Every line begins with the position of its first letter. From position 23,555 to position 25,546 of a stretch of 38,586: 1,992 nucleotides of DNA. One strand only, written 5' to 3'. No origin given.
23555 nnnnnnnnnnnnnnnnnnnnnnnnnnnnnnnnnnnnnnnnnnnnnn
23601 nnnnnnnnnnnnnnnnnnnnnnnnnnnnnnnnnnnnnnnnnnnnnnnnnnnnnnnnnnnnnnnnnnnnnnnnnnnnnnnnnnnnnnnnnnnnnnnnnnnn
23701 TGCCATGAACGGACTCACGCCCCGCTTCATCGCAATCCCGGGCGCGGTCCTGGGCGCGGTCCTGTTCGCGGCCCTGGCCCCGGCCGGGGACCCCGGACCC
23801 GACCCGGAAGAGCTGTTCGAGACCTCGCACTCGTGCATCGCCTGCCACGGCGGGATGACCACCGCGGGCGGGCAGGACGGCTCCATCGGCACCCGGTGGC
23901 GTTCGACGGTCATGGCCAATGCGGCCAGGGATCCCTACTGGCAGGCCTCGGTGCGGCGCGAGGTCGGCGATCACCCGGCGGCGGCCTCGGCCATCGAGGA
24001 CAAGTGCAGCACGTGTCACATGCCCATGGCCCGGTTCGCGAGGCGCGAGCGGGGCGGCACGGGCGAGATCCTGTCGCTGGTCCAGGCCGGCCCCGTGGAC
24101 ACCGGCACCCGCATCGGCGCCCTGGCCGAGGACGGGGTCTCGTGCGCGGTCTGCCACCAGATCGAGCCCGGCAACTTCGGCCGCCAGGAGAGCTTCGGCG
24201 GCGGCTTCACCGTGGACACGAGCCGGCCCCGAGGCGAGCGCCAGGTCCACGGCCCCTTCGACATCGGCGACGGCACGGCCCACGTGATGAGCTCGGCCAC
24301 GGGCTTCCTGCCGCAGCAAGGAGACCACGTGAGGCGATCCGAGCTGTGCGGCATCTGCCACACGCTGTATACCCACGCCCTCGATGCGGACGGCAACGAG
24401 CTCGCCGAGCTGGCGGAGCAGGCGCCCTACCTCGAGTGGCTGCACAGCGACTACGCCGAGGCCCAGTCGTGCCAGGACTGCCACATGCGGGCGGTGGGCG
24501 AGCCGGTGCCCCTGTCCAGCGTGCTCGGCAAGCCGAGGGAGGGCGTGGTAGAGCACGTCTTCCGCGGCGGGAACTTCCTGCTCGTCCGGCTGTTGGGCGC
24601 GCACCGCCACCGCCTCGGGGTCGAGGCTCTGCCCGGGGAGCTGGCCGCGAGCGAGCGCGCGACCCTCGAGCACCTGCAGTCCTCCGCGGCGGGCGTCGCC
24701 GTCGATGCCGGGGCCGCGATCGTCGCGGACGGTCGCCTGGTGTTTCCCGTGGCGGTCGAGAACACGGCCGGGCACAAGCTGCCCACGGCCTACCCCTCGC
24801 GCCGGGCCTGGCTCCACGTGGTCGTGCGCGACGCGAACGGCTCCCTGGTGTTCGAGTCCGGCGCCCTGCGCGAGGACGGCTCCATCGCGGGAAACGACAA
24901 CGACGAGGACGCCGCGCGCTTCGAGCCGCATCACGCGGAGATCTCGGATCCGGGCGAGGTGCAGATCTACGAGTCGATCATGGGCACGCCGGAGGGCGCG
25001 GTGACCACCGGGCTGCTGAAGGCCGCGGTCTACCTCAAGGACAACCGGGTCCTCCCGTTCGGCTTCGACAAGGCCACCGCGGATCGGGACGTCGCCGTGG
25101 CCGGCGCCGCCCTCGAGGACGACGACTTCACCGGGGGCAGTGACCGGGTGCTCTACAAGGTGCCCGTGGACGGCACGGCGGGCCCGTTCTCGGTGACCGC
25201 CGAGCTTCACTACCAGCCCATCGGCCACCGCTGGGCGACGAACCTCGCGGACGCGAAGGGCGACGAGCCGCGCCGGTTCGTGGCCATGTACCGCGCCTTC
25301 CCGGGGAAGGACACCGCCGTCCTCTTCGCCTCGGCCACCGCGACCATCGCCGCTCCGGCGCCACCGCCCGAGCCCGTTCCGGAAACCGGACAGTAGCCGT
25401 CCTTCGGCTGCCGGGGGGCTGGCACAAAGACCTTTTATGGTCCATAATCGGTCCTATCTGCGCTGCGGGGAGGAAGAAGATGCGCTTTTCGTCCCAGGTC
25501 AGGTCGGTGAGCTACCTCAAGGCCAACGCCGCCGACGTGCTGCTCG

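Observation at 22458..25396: Operon pairing a cytochrome c::outer-membrane beta-barrel fusion with a secreted pentahaem cytochrome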

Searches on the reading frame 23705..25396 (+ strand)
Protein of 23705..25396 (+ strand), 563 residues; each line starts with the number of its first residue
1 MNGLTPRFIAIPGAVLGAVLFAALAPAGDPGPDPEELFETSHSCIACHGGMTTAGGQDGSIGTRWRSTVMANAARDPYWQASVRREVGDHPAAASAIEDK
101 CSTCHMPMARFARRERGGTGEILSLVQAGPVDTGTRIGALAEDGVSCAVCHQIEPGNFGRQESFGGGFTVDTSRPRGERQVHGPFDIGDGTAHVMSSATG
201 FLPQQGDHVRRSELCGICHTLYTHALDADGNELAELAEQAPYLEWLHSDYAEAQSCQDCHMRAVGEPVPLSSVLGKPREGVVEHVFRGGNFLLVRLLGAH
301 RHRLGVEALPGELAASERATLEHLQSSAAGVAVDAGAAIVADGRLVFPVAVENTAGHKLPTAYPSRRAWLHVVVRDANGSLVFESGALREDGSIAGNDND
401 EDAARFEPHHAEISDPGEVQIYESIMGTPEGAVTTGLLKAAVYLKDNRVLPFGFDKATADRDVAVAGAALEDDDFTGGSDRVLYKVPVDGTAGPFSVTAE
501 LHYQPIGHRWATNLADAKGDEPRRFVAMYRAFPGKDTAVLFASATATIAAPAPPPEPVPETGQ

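Call 3: search_protein_families(library=pfam, proteins=[window:23705-25396:+], max_evalue=1)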
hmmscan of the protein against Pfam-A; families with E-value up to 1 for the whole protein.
window:23705-25396:+ (563 aa): 7 families
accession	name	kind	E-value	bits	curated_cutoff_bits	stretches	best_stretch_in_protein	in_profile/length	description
PF22113.1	Mtrc-MtrF_II-IV_dom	-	2.7e-06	27.5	30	2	39-153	79-165/176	Outer membrane cytochrome MtrC/MtrF-like, domains II/IV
PF14522.11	Cytochrome_C7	-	2.5e-05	24.4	24.8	2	210-260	39-66/67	Cytochrome c7 and related cytochrome c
PF14537.11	Cytochrom_c3_2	-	0.01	16.8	25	0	94-152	22-65/79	Cytochrome c3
PF13442.11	Cytochrome_CBB3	-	0.043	14.6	27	1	34-92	6-50/68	Cytochrome C oxidase, cbb3-type, subunit III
PF00034.26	Cytochrom_C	-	0.14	13.9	21.3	0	37-55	7-23/90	Cytochrome c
PF03150.19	CCP_MauG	-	0.49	11.5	25.6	0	143-157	20-34/149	Di-haem cytochrome c peroxidase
PF09699.15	Paired_CXXCH_1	-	0.49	10.6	20.6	0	98-108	6-16/41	Doubled CXXCH motif (Paired_CXXCH_1)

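Call 4: search_protein_families(library=ncbifam, proteins=[window:23705-25396:+], max_evalue=1)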
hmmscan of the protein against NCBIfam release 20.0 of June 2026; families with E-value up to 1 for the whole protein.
window:23705-25396:+ (563 aa): 5 families
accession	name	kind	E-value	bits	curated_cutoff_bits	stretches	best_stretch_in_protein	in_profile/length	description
NF040886.1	cyt_C_like_Sec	equivalog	2.1e-07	29.9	250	1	99-263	105-253/423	multiheme c-type cytochrome (seleno)protein ExtKL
TIGR03507.1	decahem_SO1788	subfamily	0.0013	17.3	209.3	1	86-262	482-626/672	OmcA/MtrC family decaheme c-type cytochrome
TIGR04257.1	nanowire_3heme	domain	0.0033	17.5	40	0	245-263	15-33/75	c(7)-type cytochrome triheme domain-containing protein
TIGR03153.1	cytochr_NrfH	equivalog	0.009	16.1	134.2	1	241-262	40-61/138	cytochrome c nitrite reductase small subunit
NF045773.1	cytochro_C550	exception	0.72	9.8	125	0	33-53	51-69/118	cytochrome c550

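Call 7: search_solved_structures(query=window:23705-25396:+, max_evalue=10)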
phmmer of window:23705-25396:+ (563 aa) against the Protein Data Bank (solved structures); distinct sequences matched with E-value up to 10: 4.
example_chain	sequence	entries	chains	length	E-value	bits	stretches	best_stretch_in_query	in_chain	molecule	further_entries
5ze8_A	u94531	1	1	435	0.041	16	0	345-387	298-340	cytochrome c552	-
9wt8_A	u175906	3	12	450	1.3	11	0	211-263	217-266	Cytochrome c,Multiheme cytochrome c selenoprotein (MccSep)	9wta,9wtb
9wt9_A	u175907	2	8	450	2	10.4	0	211-263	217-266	Cytochrome c,Multiheme cytochrome c selenoprotein mutant (MccSep U325A) | Cytochrome c,Multiheme cytochrome c selenoprotein (MccSep)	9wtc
3ouq_A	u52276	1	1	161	3.3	9.7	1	39-107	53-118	Cytochrome c family protein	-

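Call 9: find_homologous_proteins(query=window:23705-25396:+)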
Query window:23705-25396:+ (563 aa): 7899 proteins with E <= 0.001 among 8000 candidates; the best 120 are listed.
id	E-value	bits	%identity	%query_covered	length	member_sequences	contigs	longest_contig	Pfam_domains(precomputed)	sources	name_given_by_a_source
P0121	0.0e+0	1278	99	100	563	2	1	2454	PF22113.2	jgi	jgi:hypothetical protein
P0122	1.4e-296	1003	77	100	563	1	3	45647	PF22113.2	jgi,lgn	jgi:hypothetical protein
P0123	7.4e-278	941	83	85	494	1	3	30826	-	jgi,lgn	jgi:hypothetical protein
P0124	1.5e-236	805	63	98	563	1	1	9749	PF14522.12,PF22113.2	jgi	jgi:hypothetical protein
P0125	4.0e-231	787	60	99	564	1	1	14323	PF22113.2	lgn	-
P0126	1.5e-229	782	64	93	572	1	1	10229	PF22113.2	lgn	-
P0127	2.8e-226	771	62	94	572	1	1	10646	PF22113.2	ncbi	-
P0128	3.9e-226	771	62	97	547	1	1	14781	PF14522.12,PF22113.2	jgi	jgi:hypothetical protein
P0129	6.9e-226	770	64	92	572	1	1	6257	PF14522.12,PF22113.2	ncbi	-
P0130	8.5e-226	769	64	92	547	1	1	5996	PF22113.2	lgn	-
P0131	1.2e-225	769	64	92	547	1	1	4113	PF22113.2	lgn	-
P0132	7.3e-224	763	63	94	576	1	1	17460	PF14522.12,PF22113.2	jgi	jgi:hypothetical protein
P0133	7.7e-221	753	62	91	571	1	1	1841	PF14522.12,PF22113.2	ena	-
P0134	1.4e-215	736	62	91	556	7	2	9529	PF22113.2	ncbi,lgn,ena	-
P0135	3.3e-213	728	63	91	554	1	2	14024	PF22113.2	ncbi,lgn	-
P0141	2.2e-189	649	57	91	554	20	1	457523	PF14522.12,PF22113.2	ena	-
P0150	4.9e-187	641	57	88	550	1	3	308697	PF14522.12,PF22113.2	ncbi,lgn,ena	-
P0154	1.1e-186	640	57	92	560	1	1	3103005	PF22113.2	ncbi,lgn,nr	ncbi:MAG: hypothetical protein U5R14_04215 [Gemmatimonadota bacterium]|nr:hypothetical protein [Gemm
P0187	1.4e-183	630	54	93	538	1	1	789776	PF22113.2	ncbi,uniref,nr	ncbi:hypothetical protein CWI75_02980 [Kineobactrum sediminis]|uniref:Uncharacterized protein n=1 Ta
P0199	4.6e-183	628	55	91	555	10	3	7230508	-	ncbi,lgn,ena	-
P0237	5.2e-182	625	53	94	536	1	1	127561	PF14522.12,PF22113.2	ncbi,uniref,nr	ncbi:hypothetical protein GPM19_13235 [Halomonas sp. ZH2S]|uniref:Cytochrome c-552/4 domain-containi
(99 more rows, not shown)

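Call 33: predict_structure(alignment_id=A2)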
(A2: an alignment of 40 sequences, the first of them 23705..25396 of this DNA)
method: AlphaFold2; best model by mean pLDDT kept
length: 563 residues; sequences in the alignment: 40
mean_pLDDT: 85.3   pTM: 0.86
mean pLDDT of the five models: 85.3, 84.3, 82.2, 80.8, 76.6
residues with pLDDT >= 90: 261; 70-90: 245; 50-70: 45; < 50: 12
segments of 3 or more residues with pLDDT < 50: 1-11
pLDDT, mean of each block of 10 residues (from residue 1): 39 53 56 83 73 77 79 91 94 91 88 85 77 88 69 82 85 81 76 76 79 84 90 90 90 85 77 62 75 94 91 90 90 95 95 84 90 96 97 97 95 98 95 94 93 90 91 94 93 93 96 93 95 96 93 73 68
secondary structure, 60 per line:
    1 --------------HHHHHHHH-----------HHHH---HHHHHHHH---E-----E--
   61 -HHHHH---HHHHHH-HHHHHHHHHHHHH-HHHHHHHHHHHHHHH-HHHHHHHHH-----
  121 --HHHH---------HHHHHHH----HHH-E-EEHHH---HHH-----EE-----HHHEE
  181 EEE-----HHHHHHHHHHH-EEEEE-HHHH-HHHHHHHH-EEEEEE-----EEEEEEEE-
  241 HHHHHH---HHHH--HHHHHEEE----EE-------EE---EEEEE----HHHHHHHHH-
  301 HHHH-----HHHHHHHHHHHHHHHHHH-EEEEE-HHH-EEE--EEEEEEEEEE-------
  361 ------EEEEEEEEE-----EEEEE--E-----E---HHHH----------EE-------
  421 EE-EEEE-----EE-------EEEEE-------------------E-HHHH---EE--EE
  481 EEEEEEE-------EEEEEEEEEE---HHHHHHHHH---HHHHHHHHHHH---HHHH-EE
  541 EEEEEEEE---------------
elements in order: H15-22 H34-37 H41-48 H62-66 H70-75 H77-89 H91-105 H107-115 H123-126 H136-142 E179-183 H189-199 E201-205 H207-210 H212-219 E221-226 E232-239 H241-246 H250-253 H256-260 E261-263 E282-286 H291-299 H301-304 H310-327 E329-333 E339-341 E344-353 E367-375 E381-385 H398-401 E424-427 E442-446 H468-471 E479-487 E495-504 H508-516 H520-530 H534-537 E539-548

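Call 37: fold_search(model_id=the predicted structure, library=pdb)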
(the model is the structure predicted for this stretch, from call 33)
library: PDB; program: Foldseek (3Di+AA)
matches with E <= 10: 382; with E <= 0.001: 1
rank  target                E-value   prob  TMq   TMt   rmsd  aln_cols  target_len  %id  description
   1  5ze8                  1.9e-14  1.00  0.51  0.72   5.6       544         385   15  Crystal structure of a penta-heme cytochrome c552 from Thermochromatium tepidum (released 2018-04-25)
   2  9fmd_B                1.4e-02  0.69  0.14  0.05   8.5       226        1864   10  Integrative model of the human post-catalytic spliceosome (P-complex) (released 2024-07-10)
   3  7os2_B                1.4e-02  0.60  0.12  0.05   9.0       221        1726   11  Cryo-EM structure of Brr2 in complex with Jab1/MPN and C9ORF78 (released 2022-02-23)
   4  6qws                  1.4e-02  0.91  0.14  0.06   7.9       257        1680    9  Crystal structure of the Ski2 RNA-helicase Brr2 from Chaetomium thermophilum in the apo state (released 2020-01-15)
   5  5m59_C                1.7e-02  0.92  0.14  0.05   7.1       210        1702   10  Crystal structure of Chaetomium thermophilum Brr2 helicase core in complex with Prp8 Jab1 domain (released 2016-12-21)
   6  3isy                  2.6e-02  0.97  0.12  0.49   7.4       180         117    7  Crystal structure of an intracellular proteinase inhibitor (ipi, bsu11130) from bacillus subtilis at 2.61 A resolution (released 2009-09-15)
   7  5t9g_A                2.6e-02  0.87  0.12  0.09   7.7       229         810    7  Crystal structure of BuGH2Cwt in complex with Galactoisofagomine (released 2017-09-13)
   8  2q0z                  2.6e-02  0.38  0.13  0.21  10.0       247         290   10  Crystal structure of Q9P172/Sec63 from Homo sapiens. Northeast Structural Genomics Target HR1979. (released 2007-06-05)
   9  6qv3                  2.7e-02  0.80  0.13  0.05   7.7       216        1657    9  Crystal structure of the Ski2 RNA-helicase Brr2 from Chaetomium thermophilum bound to ADP (released 2020-01-15)
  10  5o9z_C                2.7e-02  0.69  0.14  0.06   8.0       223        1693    6  Cryo-EM structure of a pre-catalytic human spliceosome primed for activation (B complex) (released 2017-08-16)
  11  5t9a_C                4.1e-02  0.72  0.12  0.09   7.3       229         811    7  Crystal structure of BuGH2Cwt (released 2017-09-13)
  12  5t9a_B                4.6e-02  0.80  0.13  0.09   7.0       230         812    7  Crystal structure of BuGH2Cwt (released 2017-09-13)
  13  8bc8_B                4.6e-02  0.44  0.13  0.05   9.3       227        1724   10  Human Brr2 Helicase Region in complex with C-tail deleted Jab1 and compound 18 (released 2023-03-08)
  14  5t9a_A                5.2e-02  0.72  0.12  0.09   7.2       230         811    7  Crystal structure of BuGH2Cwt (released 2017-09-13)
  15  6qv4                  7.0e-02  0.75  0.14  0.06   7.4       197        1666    8  Crystal structure of the Ski2 RNA-helicase Brr2 from Chaetomium thermophilum bound to ATP-gamma-S (released 2020-01-15)
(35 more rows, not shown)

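Call 41: find_encoding_contigs(protein=P0187, flank=8000, max_places=2)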
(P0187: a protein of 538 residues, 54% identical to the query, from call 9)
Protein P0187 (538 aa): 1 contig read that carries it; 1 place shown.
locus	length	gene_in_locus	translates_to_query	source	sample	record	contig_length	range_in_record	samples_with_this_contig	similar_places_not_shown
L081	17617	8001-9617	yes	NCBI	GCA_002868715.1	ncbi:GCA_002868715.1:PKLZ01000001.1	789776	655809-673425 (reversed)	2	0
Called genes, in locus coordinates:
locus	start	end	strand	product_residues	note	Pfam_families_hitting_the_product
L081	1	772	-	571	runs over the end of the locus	PF07885:Ion_trans_2 (weak), PF02254:TrkA_N, PF02080:TrkA_C (faint)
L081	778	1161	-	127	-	PF19931:DUF6394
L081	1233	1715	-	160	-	PF00583:Acetyltransf_1, PF13673:Acetyltransf_10 (weak), PF13508:Acetyltransf_7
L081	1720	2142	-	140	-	PF07885:Ion_trans_2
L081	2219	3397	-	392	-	PF06779:MFS_4, PF07690:MFS_1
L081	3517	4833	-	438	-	PF04982:TM_HPP, PF00571:CBS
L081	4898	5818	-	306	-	PF24827:AstE_AspA_cat (weak)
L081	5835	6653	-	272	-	PF27522:YDMC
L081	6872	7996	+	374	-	PF00034:Cytochrom_C (weak), PF13442:Cytochrome_CBB3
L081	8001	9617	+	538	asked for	PF22113:Mtrc-MtrF_II-IV_dom (faint)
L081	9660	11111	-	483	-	PF00092:VWA, PF13519:VWA_2, PF13768:VWA_3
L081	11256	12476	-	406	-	PF06114:Peptidase_M78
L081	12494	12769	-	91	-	PF09907:HigB_toxin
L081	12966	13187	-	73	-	-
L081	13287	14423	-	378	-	PF03747:ADP_ribosyl_GH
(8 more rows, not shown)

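Call 42: find_encoding_contigs(protein=P0199, flank=8000, max_places=2)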
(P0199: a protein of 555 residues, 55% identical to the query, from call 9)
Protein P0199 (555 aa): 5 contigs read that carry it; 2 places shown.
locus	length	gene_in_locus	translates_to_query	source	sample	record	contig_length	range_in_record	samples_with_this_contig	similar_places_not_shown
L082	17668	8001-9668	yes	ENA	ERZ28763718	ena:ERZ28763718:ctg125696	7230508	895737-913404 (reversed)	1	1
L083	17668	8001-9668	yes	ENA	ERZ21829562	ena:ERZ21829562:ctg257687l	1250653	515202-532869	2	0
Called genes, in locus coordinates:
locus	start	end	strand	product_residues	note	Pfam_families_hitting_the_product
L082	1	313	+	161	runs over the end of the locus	PF00069:Pkinase, PF07714:PK_Tyr_Ser-Thr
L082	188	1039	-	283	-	PF05721:PhyH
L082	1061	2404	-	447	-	PF00535:Glycos_transf_2, PF13641:Glyco_tranf_2_3 (weak), PF13432:TPR_16 (weak)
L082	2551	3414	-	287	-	-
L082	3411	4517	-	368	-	PF13518:HTH_28 (weak)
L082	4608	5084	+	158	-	PF13384:HTH_23, PF13518:HTH_28 (weak), PF13551:HTH_29, PF13565:HTH_32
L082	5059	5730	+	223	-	PF13358:DDE_3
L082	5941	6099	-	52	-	-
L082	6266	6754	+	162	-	PF07714:PK_Tyr_Ser-Thr (faint), PF00069:Pkinase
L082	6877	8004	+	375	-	PF00034:Cytochrom_C (weak), PF13442:Cytochrome_CBB3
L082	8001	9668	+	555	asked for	-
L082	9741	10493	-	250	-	PF02146:SIR2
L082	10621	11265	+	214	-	PF16357:PepSY_TM_like_2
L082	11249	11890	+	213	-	PF03929:PepSY_TM, PF16357:PepSY_TM_like_2 (weak)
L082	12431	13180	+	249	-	PF04909:Amidohydro_2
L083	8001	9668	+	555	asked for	-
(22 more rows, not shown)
